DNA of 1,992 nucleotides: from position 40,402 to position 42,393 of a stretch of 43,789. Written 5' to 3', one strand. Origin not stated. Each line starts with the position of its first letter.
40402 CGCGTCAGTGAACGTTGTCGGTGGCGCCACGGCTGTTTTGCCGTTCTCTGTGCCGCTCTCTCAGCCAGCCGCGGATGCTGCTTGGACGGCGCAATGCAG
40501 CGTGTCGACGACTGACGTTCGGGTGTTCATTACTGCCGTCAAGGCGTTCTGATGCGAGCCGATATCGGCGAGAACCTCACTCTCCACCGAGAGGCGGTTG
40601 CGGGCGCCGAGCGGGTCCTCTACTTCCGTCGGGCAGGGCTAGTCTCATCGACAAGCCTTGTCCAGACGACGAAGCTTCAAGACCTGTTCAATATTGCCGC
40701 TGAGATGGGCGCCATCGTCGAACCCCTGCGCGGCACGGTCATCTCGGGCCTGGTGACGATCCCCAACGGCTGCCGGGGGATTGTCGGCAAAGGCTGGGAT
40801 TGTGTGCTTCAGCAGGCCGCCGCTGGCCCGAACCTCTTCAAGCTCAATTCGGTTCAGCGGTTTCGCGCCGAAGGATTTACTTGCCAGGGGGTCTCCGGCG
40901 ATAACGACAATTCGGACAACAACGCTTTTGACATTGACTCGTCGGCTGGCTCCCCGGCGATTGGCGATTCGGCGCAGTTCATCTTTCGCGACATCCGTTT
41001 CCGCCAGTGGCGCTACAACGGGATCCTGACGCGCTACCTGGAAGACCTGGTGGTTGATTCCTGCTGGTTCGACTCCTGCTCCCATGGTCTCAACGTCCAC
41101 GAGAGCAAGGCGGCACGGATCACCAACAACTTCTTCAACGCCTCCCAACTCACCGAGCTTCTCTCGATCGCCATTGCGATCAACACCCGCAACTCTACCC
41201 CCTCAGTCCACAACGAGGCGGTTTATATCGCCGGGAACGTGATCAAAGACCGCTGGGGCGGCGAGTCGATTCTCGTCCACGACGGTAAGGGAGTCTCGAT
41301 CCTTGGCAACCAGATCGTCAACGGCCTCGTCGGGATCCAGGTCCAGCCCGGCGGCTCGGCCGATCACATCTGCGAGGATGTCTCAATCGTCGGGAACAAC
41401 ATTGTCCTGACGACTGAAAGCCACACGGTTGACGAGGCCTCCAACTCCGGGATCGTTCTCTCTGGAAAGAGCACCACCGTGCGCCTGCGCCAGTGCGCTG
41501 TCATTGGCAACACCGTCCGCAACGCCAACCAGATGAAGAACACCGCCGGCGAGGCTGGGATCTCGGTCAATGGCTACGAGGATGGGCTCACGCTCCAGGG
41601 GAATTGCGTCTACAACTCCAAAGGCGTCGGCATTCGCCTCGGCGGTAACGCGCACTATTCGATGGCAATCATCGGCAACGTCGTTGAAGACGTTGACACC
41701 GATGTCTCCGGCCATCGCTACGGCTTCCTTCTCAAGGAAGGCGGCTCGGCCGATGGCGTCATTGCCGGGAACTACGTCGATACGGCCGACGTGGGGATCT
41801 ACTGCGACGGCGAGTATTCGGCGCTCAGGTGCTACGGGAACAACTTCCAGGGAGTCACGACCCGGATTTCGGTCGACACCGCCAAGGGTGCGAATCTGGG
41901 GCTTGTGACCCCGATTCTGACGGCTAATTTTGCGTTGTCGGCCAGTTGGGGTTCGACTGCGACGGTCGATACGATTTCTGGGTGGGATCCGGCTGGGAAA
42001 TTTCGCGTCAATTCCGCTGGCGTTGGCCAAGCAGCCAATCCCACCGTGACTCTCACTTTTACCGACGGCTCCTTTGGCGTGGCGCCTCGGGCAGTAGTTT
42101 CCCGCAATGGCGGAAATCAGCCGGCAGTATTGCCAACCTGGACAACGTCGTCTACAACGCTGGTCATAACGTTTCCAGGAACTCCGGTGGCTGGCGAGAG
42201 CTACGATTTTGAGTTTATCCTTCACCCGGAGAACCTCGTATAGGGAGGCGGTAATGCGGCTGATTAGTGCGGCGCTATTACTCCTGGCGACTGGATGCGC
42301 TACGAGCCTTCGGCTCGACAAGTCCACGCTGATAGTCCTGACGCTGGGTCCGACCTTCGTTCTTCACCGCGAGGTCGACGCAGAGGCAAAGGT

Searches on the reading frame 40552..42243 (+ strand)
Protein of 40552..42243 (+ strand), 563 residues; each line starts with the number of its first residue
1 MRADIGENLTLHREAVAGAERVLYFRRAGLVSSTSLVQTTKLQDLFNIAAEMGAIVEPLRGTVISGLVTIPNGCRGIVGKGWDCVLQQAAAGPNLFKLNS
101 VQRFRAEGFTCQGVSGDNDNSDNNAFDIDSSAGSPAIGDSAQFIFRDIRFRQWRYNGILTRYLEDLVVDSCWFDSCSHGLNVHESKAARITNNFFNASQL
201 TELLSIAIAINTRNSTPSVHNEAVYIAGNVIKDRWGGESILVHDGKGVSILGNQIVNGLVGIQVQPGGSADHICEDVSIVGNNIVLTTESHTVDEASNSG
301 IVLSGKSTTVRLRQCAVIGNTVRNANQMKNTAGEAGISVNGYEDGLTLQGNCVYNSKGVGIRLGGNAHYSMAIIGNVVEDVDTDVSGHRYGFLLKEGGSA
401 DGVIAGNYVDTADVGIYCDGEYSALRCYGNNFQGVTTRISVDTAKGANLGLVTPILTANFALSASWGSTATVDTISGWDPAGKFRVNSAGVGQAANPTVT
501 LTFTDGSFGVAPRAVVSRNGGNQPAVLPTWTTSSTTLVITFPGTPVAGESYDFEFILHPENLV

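Call 70: search_protein_families(library=ncbifam, proteins=[window:40552-42243:+], max_evalue=0.01)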
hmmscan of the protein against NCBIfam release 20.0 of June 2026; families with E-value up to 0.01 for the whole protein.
window:40552-42243:+ (563 aa): 1 family
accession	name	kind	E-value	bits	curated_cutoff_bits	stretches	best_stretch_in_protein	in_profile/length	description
TIGR04247.1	NosD_copper_fam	subfamily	8.1e-07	27.9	300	1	140-292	157-295/377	nitrous oxide reductase family maturation protein NosD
